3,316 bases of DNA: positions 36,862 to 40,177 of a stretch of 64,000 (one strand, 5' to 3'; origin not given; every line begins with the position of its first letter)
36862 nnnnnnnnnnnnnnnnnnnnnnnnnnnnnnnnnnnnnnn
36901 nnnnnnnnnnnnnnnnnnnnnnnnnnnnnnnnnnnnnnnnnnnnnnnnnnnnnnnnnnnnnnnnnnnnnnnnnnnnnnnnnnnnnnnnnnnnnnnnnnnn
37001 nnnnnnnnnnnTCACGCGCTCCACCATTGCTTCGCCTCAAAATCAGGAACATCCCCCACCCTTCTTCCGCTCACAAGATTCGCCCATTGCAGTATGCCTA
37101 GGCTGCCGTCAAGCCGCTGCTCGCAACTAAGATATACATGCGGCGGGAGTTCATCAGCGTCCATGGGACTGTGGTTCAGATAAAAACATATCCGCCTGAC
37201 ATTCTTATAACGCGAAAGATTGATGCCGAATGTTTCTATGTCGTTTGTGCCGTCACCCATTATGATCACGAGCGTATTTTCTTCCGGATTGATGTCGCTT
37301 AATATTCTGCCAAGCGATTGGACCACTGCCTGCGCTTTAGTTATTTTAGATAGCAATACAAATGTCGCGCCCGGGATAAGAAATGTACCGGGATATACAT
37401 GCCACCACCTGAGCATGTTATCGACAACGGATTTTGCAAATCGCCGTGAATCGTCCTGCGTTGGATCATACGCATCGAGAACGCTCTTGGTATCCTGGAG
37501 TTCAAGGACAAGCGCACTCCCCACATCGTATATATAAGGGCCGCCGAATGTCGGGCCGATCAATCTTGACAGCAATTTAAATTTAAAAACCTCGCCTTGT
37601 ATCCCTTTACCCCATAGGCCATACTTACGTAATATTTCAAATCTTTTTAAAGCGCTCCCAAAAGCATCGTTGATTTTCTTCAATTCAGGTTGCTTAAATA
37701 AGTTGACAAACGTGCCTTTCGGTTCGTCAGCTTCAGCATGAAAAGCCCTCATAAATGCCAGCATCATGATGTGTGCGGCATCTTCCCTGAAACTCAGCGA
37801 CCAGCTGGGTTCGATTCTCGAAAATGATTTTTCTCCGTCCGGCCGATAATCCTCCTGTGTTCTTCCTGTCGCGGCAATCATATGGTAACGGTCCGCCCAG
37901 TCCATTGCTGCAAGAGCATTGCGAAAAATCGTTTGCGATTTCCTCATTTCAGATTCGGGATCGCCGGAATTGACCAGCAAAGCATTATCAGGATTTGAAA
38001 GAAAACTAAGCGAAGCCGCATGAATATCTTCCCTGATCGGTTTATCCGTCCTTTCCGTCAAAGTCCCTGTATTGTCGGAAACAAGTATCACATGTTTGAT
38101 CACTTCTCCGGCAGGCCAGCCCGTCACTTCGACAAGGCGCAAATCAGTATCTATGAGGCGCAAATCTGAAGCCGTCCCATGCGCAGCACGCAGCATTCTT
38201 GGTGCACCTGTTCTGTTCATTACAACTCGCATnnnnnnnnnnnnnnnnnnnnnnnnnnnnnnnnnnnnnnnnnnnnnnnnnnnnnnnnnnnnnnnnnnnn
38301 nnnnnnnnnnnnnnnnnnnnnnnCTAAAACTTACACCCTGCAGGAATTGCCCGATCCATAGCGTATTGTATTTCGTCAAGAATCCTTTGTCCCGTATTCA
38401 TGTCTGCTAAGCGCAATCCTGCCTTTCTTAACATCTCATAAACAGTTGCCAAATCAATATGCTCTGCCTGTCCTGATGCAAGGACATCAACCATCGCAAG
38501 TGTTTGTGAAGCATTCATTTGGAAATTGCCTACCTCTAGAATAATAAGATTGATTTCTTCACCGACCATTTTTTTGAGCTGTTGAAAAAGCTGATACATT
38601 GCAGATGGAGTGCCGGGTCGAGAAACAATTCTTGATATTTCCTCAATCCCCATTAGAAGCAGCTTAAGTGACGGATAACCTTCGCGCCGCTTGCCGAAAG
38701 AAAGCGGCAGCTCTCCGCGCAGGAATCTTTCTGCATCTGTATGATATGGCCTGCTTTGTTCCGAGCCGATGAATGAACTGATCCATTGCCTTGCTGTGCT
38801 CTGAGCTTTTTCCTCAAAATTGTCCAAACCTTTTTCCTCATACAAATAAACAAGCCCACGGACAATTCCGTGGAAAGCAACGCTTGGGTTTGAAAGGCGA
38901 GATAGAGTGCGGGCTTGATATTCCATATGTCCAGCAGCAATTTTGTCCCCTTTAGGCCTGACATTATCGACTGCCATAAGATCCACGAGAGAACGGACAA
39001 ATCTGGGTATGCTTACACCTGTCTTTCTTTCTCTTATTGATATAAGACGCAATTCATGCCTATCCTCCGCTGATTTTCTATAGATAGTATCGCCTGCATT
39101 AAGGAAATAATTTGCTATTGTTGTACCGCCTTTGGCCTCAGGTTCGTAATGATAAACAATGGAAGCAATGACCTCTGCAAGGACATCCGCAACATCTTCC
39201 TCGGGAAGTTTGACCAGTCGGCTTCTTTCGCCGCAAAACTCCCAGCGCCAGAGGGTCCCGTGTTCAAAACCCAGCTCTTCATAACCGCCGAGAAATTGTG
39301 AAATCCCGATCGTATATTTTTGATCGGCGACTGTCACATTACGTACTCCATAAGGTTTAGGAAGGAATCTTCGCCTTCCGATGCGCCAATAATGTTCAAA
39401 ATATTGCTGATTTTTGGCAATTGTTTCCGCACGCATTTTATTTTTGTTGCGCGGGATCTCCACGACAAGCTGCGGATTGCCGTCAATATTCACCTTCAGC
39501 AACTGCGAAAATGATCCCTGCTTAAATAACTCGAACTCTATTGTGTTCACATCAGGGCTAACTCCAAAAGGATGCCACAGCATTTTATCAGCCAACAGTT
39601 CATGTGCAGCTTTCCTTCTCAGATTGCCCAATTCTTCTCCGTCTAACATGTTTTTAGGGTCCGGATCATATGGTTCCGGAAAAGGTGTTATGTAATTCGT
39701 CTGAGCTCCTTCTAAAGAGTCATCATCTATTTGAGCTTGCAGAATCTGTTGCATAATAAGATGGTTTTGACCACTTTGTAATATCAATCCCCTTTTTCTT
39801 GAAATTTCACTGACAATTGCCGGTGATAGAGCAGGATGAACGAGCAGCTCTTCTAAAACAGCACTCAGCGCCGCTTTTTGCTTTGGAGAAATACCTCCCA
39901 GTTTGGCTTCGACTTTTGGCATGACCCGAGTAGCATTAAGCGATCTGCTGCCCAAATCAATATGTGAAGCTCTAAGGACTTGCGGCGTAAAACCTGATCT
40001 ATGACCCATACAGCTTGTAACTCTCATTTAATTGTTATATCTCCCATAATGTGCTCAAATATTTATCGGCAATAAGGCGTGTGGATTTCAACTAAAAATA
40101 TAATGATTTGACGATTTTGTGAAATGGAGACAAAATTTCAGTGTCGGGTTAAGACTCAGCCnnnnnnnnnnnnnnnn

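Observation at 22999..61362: Nine orphan transcription units share an invariant TGAAAT-N16-CGATAR box, a sigma-28 (FliA/SigD/WhiG)-type promoter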

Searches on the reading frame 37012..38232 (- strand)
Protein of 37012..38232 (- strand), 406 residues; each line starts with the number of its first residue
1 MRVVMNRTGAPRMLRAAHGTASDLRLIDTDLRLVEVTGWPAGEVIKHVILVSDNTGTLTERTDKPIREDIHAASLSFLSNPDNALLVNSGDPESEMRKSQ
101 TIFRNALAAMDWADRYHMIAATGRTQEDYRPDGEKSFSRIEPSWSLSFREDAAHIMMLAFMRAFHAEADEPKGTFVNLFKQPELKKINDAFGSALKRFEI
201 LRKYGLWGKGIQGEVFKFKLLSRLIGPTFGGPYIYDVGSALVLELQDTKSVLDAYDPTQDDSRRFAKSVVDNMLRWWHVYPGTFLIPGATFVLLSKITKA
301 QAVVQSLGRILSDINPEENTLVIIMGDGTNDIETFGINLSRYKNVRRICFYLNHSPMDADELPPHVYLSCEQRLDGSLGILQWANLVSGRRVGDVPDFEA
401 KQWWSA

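Call 8: search_protein_families(library=pfam, proteins=[window:37012-38232:-], max_evalue=0.01)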
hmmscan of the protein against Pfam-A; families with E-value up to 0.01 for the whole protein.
window:37012-38232:- (406 aa): 0 families

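Call 34: search_solved_structures(query=window:37012-38232:-, max_evalue=1)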
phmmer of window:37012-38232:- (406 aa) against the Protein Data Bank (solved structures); distinct sequences matched with E-value up to 1: 1.
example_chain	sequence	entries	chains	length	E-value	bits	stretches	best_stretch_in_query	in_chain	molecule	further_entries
8iyi_A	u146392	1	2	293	1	11.2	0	49-191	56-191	KLLA0B09372p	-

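Call 81: search_protein_families(library=ncbifam, proteins=[window:37012-38232:-], max_evalue=0.01)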
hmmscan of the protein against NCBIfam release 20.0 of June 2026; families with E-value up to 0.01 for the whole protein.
window:37012-38232:- (406 aa): 0 families

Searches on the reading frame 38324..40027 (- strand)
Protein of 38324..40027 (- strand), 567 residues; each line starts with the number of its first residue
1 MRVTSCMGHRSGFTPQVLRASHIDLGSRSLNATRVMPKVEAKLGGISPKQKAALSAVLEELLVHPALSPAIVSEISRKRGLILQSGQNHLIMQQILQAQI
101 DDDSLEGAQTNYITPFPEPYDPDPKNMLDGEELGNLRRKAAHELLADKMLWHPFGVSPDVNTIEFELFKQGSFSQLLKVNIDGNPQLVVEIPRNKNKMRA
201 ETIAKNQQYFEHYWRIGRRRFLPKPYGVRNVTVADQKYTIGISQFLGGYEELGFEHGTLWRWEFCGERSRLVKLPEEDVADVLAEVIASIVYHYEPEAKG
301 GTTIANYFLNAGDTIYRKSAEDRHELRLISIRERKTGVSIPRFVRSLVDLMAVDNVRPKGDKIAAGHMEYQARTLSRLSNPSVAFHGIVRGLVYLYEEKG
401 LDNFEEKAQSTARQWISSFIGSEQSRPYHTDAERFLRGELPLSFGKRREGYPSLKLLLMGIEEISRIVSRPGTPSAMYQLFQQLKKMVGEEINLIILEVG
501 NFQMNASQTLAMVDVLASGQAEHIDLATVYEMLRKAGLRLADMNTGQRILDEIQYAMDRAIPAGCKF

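Call 8: search_protein_families(library=pfam, proteins=[window:38324-40027:-], max_evalue=0.01)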
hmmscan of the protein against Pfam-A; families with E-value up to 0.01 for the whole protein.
window:38324-40027:- (567 aa): 0 families

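Call 24: find_homologous_proteins(query=window:38324-40027:-, max_evalue=0.001)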
Query window:38324-40027:- (567 aa): 10 proteins with E <= 0.001 among 8000 candidates.
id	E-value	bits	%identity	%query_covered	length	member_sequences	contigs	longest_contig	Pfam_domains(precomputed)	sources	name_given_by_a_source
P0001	0.0e+0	1265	100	99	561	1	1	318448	-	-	-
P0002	4.8e-268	909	72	98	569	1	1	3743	-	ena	-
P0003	5.7e-29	119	33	46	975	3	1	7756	PF02636.24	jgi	-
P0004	4.6e-27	113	33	46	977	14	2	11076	PF02636.24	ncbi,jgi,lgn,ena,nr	ncbi:MAG TPA: SAM-dependent methyltransferase [Polyangiaceae bacterium]|nr:SAM-dependent methyltrans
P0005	1.2e-26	112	30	46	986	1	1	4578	PF02636.24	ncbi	-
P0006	2.0e-26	111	34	46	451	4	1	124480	-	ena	-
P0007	3.2e-26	110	30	49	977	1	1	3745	PF02636.24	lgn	-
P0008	5.4e-25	106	31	46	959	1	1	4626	PF02636.24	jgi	-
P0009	6.5e-24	103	36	34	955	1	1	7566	PF02636.24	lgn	-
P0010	1.1e-20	92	38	29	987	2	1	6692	PF02636.24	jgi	jgi:SAM-dependent MidA family methyltransferase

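Call 65: find_encoding_contigs(protein=P0002, flank=5000, max_places=3)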
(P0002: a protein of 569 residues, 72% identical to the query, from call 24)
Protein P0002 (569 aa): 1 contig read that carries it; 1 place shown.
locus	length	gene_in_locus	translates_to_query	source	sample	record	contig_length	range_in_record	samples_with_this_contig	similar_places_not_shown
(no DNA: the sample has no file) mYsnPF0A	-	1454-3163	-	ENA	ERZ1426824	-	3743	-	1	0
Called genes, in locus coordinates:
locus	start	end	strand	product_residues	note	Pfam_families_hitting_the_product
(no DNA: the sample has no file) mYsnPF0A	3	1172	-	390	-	?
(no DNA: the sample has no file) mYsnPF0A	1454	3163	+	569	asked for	-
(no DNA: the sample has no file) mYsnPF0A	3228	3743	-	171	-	?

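Call 81: search_protein_families(library=ncbifam, proteins=[window:38324-40027:-], max_evalue=0.01)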
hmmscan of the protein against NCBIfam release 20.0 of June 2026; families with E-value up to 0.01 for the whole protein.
window:38324-40027:- (567 aa): 0 families
